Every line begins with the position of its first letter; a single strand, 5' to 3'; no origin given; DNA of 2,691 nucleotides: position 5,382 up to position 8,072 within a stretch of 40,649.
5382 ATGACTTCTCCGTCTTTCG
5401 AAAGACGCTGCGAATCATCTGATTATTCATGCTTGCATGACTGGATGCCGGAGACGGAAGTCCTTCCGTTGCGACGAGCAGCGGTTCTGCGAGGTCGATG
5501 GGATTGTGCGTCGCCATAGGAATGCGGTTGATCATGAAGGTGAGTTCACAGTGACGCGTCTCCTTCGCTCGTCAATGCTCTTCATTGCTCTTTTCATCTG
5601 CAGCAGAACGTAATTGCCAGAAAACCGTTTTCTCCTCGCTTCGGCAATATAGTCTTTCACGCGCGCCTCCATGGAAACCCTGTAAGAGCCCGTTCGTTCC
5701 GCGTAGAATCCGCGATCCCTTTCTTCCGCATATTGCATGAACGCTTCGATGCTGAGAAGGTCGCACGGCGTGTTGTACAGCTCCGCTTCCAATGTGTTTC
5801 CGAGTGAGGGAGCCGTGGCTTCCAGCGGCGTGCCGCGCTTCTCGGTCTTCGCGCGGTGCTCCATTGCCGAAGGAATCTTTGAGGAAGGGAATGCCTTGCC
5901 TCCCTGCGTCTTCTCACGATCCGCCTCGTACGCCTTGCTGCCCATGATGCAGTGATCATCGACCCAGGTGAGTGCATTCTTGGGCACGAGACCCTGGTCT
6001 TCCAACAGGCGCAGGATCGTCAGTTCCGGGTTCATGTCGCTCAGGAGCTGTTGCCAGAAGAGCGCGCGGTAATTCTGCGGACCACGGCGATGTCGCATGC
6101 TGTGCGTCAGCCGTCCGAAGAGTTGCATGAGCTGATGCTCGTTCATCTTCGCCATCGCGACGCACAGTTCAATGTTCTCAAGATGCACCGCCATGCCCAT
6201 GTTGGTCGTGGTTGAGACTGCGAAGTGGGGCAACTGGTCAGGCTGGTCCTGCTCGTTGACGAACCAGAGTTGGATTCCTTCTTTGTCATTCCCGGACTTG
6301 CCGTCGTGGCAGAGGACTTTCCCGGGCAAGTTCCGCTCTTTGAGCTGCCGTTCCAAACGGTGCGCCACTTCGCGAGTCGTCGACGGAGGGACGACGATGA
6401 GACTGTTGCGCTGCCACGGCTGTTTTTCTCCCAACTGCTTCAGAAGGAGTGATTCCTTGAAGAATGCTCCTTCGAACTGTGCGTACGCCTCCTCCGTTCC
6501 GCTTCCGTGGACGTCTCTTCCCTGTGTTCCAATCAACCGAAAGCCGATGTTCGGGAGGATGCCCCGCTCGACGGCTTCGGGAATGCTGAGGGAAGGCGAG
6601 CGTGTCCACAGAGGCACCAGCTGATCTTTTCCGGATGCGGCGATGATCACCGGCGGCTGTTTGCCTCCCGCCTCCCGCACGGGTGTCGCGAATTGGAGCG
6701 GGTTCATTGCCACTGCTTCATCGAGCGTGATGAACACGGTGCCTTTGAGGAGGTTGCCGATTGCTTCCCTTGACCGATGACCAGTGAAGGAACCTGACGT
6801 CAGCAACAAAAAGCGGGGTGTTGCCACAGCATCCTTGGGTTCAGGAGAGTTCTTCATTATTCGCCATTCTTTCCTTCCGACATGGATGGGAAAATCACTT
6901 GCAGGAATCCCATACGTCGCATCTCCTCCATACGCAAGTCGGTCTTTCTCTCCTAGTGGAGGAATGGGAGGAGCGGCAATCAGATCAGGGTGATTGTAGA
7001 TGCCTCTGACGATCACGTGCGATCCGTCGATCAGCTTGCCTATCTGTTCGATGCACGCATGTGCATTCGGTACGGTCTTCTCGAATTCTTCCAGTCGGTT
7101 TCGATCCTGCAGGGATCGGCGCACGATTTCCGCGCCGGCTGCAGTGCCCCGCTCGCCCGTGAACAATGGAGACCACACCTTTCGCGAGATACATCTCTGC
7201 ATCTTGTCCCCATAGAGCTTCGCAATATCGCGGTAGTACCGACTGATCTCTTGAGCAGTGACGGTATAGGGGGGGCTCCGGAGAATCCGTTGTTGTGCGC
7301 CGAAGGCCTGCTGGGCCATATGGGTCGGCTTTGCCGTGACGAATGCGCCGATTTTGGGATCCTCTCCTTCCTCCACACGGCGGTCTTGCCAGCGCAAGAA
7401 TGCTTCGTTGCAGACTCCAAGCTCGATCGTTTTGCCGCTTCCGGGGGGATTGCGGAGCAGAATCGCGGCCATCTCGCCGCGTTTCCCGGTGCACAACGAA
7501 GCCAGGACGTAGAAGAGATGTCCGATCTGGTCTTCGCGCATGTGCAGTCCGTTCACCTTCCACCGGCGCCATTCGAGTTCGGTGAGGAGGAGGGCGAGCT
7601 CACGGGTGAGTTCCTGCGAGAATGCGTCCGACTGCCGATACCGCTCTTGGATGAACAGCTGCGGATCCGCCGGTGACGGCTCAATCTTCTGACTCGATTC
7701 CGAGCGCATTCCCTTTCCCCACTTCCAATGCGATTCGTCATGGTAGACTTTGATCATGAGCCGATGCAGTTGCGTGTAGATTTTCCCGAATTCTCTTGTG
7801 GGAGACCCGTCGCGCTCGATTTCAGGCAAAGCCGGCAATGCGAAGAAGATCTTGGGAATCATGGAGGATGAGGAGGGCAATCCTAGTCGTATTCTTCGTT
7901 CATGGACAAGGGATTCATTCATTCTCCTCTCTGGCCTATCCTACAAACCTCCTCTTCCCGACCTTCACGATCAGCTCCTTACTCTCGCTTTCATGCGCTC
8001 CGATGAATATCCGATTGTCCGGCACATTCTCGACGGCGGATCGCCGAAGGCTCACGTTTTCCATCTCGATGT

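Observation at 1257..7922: Translationally coupled operon: divergent SF2 helicase-like ATPase plus two tandem ~715-aa poly-HTH paralogs (candidate undescribed system)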

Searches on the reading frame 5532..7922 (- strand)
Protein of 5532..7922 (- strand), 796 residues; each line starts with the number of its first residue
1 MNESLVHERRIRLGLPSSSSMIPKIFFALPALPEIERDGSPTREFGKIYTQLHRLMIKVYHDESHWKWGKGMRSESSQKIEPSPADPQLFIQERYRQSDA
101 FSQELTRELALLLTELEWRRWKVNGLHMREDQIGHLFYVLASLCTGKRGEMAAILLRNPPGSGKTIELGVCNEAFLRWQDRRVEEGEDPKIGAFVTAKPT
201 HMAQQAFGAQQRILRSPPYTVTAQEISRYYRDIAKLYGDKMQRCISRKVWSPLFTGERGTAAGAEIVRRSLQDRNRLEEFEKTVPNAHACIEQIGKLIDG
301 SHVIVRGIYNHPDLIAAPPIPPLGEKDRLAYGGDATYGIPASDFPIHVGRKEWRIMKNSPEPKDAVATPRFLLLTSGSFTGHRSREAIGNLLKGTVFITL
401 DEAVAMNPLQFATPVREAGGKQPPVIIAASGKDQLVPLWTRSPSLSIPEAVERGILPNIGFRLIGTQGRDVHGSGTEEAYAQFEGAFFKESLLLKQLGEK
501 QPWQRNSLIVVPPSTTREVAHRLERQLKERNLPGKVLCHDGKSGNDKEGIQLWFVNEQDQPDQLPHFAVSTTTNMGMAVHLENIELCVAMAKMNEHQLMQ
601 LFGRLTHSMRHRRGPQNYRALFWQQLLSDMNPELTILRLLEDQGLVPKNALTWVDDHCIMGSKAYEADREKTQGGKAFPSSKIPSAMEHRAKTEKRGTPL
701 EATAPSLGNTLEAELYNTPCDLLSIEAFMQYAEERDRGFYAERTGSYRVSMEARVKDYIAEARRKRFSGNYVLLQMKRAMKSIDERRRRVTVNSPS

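Call 6: search_protein_families(library=pfam, proteins=[window:5532-7922:-], max_evalue=1)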
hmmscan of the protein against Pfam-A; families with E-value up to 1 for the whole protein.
window:5532-7922:- (796 aa): 0 families

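Call 7: search_protein_families(library=padloc, proteins=[window:5532-7922:-], max_evalue=1)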
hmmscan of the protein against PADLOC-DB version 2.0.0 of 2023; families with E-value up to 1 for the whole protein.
window:5532-7922:- (796 aa): 0 families

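Call 8: search_protein_families(library=ncbifam, proteins=[window:5532-7922:-], max_evalue=1)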
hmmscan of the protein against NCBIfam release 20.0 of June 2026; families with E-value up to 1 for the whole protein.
window:5532-7922:- (796 aa): 1 family
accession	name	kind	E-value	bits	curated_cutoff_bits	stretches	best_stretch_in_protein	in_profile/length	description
NF041230.1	BagL_FevM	exception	0.096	12.7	230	1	605-651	16-60/145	MarR family transcriptional regulator BagL/FevM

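Call 14: search_solved_structures(query=window:5532-7922:-, max_evalue=10, show_alignments=2)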
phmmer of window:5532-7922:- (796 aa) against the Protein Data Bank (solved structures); distinct sequences matched with E-value up to 10: 1.
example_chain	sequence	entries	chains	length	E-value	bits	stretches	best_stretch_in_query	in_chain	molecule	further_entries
4did_B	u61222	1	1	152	0.31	12.3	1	417-505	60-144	Inositol phosphate phosphatase sopB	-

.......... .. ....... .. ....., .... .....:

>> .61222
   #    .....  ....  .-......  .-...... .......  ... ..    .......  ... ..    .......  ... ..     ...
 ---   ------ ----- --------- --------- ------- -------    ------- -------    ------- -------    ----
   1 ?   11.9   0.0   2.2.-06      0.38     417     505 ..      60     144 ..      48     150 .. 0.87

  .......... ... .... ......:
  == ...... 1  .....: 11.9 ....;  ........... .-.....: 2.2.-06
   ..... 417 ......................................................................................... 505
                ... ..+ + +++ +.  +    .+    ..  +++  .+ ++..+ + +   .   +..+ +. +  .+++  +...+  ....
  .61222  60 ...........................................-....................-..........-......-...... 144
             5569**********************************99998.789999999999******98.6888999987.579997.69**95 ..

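Call 17: find_homologous_proteins(query=window:5532-7922:-, max_evalue=0.001)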
Query window:5532-7922:- (796 aa): 1 proteins with E <= 0.001 among 8000 candidates.
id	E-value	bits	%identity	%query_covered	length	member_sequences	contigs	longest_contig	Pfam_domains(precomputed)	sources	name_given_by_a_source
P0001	0.0e+0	1796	100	97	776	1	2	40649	-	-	-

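Call 18: find_encoding_contigs(protein=P0001, flank=10000, max_places=6)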
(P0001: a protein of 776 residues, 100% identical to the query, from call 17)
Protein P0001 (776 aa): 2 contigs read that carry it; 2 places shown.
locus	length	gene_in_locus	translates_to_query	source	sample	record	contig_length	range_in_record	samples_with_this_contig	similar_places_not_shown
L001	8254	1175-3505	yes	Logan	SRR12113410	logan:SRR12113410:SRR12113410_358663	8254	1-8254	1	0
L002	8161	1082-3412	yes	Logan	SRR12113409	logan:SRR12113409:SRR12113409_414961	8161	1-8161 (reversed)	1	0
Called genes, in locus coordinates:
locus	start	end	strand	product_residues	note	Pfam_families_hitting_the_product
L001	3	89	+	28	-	?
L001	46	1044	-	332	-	PF13649:Methyltransf_25 (weak)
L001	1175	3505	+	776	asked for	-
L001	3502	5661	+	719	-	PF13560:HTH_31 (faint)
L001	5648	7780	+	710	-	-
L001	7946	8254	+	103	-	?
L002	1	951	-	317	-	?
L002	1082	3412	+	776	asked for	-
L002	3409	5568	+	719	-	PF13560:HTH_31 (faint)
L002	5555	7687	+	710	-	-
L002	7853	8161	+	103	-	?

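Call 34: search_protein_representatives(protein=window:5532-7922:-)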
Query: 796 residues. Proteins with E-value up to 0.001 (for the whole library): 68; up to 1e-10: 54; up to 1e-30: 33. The best 68 are listed.
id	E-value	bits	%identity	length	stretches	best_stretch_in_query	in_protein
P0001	0.0e+00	1795.8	100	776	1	21-796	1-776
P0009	1.0e-152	526.5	39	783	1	28-787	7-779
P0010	8.6e-135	467.2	38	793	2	286-790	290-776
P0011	9.9e-111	387.6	36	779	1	40-791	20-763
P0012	1.7e-110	386.9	35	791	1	35-740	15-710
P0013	3.5e-88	313.1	35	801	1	43-673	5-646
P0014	5.6e-86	305.8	50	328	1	406-705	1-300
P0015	1.1e-69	251.9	48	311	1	111-389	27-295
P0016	2.7e-69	250.6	33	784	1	83-713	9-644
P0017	5.7e-66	239.6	32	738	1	102-721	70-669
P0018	9.2e-62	225.7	31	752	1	74-687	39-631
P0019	2.4e-61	224.3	27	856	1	34-706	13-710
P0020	7.1e-59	216.1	31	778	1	75-689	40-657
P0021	4.0e-58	213.6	32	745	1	80-691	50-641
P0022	3.3e-56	207.3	30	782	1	38-716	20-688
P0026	5.6e-46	173.5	27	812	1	37-698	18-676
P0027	1.7e-45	171.9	31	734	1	100-674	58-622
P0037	2.4e-37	144.9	27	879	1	75-694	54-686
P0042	1.6e-28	115.7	24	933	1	34-610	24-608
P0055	1.4e-18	82.9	24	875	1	80-683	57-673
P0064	2.7e-09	52.2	25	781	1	153-702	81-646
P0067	7.6e-08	47.4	25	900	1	97-537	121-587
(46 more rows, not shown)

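Call 36: search_solved_structures(query=A2, max_evalue=10, show_alignments=3)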
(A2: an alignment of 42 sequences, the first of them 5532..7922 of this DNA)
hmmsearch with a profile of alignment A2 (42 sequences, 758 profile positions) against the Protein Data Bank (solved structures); distinct sequences matched with E-value up to 10: 116 (the best 60 are shown).
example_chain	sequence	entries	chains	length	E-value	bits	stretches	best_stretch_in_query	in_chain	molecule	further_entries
5vc7_A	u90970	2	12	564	0.00047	22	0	114-136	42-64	VCP-like ATPase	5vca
1wp9_A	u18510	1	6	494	0.0008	21.2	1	307-392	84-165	ATP-dependent RNA helicase, putative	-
5g4g_A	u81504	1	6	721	0.0012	20.7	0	114-136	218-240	VCP-LIKE ATPASE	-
5g4f_A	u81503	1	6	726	0.0012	20.6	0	114-136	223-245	VCP-LIKE ATPASE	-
7amv_W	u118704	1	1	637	0.02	16.6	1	95-136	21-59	ATP-dependent helicase VETFS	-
7wub_C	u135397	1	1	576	0.025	16.3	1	112-136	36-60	Transitional endoplasmic reticulum ATPase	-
7wub_D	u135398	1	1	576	0.025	16.3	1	112-136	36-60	Transitional endoplasmic reticulum ATPase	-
5c18_A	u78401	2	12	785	0.026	16.2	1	112-136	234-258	Transitional endoplasmic reticulum ATPase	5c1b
6mck_A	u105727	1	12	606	0.028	16.1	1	112-136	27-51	Transitional endoplasmic reticulum ATPase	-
9ox9_A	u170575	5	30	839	0.05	15.3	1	113-136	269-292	vesicle-fusing ATPase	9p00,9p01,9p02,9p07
4w7s_A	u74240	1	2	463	0.053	15.2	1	480-563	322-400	Pre-mRNA-splicing ATP-dependent RNA helicase PRP28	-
7rlj_A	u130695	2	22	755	0.054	15.2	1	112-136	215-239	Transitional endoplasmic reticulum ATPase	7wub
5gq1_A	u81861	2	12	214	0.055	15.1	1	115-141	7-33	Genome polyprotein | EV71 2C ATPase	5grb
8yka_A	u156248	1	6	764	0.056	15.1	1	112-136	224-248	Transitional endoplasmic reticulum ATPase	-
6jtg_A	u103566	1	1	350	0.057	15.1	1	404-466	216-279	Dynamin-like 120 kDa protein, mitochondrial,OPA1 protein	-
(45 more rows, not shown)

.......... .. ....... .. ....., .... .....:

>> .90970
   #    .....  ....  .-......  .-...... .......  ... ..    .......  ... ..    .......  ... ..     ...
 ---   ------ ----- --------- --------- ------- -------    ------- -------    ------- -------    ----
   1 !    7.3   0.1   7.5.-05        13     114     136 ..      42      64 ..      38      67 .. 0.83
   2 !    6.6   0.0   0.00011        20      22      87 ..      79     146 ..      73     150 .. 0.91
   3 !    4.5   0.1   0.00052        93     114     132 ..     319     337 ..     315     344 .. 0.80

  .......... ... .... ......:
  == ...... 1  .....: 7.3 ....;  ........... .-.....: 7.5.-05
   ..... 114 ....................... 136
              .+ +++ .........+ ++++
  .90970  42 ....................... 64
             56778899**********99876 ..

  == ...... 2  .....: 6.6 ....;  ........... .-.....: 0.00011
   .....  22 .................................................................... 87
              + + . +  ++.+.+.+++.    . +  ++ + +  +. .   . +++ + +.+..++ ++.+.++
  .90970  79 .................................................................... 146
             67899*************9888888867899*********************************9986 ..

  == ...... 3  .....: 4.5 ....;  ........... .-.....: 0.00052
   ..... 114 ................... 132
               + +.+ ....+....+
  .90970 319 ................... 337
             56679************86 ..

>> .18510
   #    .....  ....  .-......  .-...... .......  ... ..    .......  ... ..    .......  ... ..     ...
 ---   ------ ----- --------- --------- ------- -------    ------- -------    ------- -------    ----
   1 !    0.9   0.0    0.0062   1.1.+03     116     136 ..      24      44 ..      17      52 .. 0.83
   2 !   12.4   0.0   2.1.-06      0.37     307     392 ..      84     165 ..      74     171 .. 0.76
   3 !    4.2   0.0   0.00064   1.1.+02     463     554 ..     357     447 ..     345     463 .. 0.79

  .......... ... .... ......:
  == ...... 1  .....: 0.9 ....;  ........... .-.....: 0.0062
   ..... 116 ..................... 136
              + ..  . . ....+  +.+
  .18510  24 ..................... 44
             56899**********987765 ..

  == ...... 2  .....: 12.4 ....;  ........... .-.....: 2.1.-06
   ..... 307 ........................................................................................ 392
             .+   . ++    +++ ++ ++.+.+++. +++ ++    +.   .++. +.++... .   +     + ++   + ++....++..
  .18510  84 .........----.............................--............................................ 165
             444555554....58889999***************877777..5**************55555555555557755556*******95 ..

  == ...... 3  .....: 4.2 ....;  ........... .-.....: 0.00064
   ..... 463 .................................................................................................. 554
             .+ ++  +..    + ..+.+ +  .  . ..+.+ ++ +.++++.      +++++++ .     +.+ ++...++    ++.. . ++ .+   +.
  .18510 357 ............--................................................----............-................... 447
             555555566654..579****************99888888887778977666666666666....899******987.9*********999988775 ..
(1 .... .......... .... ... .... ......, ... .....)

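Call 37: search_protein_families(library=pfam, alignment_id=A2, max_evalue=0.01)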
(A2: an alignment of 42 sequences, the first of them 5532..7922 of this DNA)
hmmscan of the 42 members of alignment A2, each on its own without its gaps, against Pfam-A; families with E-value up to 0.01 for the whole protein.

A. member 1, window:5532-7922:- (796 aa): 0 families

B. families by the number of members that match (of 42 scanned): 9 families
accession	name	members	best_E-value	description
PF13191.12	AAA_16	11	2.7e-06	AAA ATPase domain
PF04851.21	ResIII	8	1.1e-05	Type III restriction enzyme, res subunit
PF00270.35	DEAD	6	0.00072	DEAD/DEAH box helicase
PF09848.15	SLFN-g3_helicase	5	0.00051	Schlafen group 3, DNA/RNA helicase domain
PF13481.12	AAA_25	3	0.00033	AAA domain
PF13401.12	AAA_22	2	0.00044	AAA domain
PF13245.12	AAA_19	1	0.0018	AAA domain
PF13604.12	AAA_30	1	0.0037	AAA domain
PF13086.12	AAA_11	1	0.0069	AAA domain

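Call 41: find_homologous_proteins(query=A2, max_evalue=0.00001)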
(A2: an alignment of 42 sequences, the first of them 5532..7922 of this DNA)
Query A2 (42 sequences) (796 aa, profile of the alignment): 1 proteins with E <= 0.00001 among 8000 candidates.
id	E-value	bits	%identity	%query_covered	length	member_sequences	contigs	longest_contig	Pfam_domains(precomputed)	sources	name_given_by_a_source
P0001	9.2e-226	770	100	97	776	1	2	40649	-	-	-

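Call 43: find_related_loci(query=A4, collection=genome_contigs, flank=10000)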
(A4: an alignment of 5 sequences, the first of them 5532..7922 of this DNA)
Query A4 (796 aa) in genome_contigs; peptide patterns used: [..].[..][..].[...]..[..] (x = any residue, [..] = any of these).
22 stretches matched a pattern, but none encodes a relative of the query by tblastn (E <= 1e-3).

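Call 45: find_related_loci(query=A4, collection=metagenome_contigs, flank=10000)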
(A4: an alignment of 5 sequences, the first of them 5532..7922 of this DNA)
Query A4 (796 aa) in metagenome_contigs; peptide patterns used: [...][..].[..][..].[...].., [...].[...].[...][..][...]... (x = any residue, [..] = any of these).
144 stretches matched a pattern, but none encodes a relative of the query by tblastn (E <= 1e-3).

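Call 46: find_related_loci(query=A4, collection=viral_contigs, flank=10000)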
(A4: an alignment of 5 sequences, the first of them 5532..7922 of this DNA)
Query A4 (796 aa) in viral_contigs; peptide patterns used: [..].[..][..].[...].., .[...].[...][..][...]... (x = any residue, [..] = any of these).
38 stretches matched a pattern, but none encodes a relative of the query by tblastn (E <= 1e-3).

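Call 47: find_encoding_contigs(protein=P0009, flank=10000, max_places=4)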
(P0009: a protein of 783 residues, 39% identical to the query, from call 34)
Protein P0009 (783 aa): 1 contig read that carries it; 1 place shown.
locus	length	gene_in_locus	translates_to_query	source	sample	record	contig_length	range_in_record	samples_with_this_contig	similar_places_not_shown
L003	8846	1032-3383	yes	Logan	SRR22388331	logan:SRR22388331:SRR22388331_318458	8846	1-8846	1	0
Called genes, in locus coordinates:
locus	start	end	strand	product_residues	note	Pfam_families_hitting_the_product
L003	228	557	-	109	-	-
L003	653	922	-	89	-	-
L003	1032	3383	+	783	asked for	-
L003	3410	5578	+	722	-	-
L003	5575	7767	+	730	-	-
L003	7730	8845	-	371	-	?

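Call 48: find_encoding_contigs(protein=P0010, flank=10000, max_places=3)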
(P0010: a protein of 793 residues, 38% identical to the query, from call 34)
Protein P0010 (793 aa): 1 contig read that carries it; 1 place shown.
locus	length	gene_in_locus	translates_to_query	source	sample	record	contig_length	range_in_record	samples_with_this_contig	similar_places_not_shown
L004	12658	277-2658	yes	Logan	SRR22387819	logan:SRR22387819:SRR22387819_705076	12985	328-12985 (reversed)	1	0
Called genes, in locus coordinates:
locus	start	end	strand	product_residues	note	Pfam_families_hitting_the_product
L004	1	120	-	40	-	?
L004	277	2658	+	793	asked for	-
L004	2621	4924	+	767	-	-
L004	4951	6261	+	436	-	PF00206:Lyase_1, PF08328:ASL_C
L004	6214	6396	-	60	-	-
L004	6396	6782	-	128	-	-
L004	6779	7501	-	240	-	PF00889:EF_TS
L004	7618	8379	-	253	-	PF00318:Ribosomal_S2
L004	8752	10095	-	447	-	PF00395:SLH, PF04203:Sortase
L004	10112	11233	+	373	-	PF01926:MMR_HSR1, PF02421:FeoB_N (weak), PF06071:YchF-GTPase_C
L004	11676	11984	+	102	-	PF26235:zf-KKT2_KKT3 (weak), PF12647:RNHCP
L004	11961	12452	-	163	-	-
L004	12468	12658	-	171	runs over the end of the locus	?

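Call 49: find_encoding_contigs(protein=P0012, flank=10000, max_places=3)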
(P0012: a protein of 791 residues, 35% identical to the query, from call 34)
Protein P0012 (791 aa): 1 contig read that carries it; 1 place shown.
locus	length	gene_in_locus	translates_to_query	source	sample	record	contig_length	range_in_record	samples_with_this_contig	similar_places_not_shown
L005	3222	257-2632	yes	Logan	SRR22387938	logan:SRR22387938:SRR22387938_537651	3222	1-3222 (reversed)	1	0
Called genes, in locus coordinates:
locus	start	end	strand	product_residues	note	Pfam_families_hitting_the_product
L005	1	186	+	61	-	?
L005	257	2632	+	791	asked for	-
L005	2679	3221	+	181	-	?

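Call 50: find_encoding_contigs(protein=P0016, flank=10000, max_places=3)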
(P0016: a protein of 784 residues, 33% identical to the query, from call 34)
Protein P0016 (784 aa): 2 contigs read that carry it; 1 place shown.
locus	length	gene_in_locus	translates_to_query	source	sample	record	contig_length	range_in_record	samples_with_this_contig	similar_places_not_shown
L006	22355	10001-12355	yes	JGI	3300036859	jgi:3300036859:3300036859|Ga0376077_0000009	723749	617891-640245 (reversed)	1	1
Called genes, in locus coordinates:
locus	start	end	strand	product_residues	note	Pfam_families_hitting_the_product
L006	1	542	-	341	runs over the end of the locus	-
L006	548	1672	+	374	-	PF13439:Glyco_transf_4, PF00534:Glycos_transf_1, PF13692:Glyco_trans_1_4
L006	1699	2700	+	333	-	-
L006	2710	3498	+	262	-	PF01256:Carb_kinase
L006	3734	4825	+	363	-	PF01966:HD, PF13286:HD_assoc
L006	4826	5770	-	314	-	PF01551:Peptidase_M23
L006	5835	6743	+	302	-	PF02955:GSH-S_ATP, PF08443:RimK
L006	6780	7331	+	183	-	-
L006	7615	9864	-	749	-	PF13560:HTH_31 (faint)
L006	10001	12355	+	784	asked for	-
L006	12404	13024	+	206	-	-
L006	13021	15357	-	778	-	PF01751:Toprim, PF01131:Topoisom_bac, PF13368:Toprim_C_rpt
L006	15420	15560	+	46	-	-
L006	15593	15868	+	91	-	PF00216:Bac_DNA_binding, PF18291:HU-HIG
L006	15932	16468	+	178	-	PF13083:KH_KhpA-B, PF01424:R3H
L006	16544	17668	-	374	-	PF00226:DnaJ, PF21002:TMEM106_N (faint), PF01556:DnaJ_C, PF00684:DnaJ_CXXCXGXG, PF27659:CHP02642 (weak)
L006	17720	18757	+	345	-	-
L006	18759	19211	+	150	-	-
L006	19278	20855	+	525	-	PF01368:DHH, PF02272:DHHA1, PF17768:RecJ_OB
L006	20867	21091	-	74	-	PF01381:HTH_3, PF04545:Sigma70_r4 (weak), PF12844:HTH_19, PF13443:HTH_26 (weak), PF13560:HTH_31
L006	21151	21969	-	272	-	PF09335:VTT_dom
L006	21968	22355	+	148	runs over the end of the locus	PF00011:HSP20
